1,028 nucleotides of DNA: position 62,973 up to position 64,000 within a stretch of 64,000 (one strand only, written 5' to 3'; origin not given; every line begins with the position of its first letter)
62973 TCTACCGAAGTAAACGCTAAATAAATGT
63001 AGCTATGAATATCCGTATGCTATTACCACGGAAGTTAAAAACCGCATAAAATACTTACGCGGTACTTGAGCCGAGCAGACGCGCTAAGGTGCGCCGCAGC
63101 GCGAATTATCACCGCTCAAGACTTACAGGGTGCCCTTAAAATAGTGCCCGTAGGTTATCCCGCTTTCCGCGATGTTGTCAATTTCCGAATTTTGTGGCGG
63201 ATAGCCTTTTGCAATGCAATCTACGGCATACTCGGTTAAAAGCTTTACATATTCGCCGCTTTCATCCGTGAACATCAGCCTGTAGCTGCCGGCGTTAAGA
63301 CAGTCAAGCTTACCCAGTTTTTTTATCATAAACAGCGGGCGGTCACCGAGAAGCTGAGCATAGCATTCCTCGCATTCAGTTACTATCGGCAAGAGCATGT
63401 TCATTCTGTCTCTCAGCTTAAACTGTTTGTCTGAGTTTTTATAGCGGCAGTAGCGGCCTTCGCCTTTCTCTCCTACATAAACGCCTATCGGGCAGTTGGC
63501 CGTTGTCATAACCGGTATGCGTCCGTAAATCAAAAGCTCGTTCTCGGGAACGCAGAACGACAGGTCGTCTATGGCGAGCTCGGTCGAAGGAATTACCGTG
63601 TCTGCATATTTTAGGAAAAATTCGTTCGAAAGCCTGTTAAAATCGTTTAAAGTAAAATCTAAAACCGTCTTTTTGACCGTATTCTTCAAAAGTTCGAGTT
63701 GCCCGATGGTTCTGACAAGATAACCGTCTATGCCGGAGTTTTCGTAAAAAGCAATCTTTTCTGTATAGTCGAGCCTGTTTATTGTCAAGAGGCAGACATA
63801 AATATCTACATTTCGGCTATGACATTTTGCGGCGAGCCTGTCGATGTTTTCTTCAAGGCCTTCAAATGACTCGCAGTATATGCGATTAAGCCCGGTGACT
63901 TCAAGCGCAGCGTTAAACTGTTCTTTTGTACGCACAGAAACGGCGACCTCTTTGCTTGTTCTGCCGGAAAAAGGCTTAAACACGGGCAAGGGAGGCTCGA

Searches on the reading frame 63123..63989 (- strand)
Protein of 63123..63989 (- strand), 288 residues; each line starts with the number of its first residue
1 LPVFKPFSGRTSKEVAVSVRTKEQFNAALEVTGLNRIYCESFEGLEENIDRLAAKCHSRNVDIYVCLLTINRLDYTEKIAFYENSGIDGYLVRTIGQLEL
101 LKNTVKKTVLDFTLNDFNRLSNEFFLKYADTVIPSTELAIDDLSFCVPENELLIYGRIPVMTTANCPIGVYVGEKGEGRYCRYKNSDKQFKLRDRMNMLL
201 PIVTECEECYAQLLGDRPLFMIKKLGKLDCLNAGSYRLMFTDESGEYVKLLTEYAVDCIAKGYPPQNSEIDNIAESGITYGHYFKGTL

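Call 38: search_protein_families(library=pfam, proteins=[window:63123-63989:-], max_evalue=0.001)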
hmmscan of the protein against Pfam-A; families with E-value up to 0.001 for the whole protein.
window:63123-63989:- (288 aa): 0 families

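Call 73: find_encoding_contigs(protein=window:63123-63989:-, flank=10000, max_places=5)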
Protein window:63123-63989:- (288 aa): no gene with exactly this product is on record in the collection.
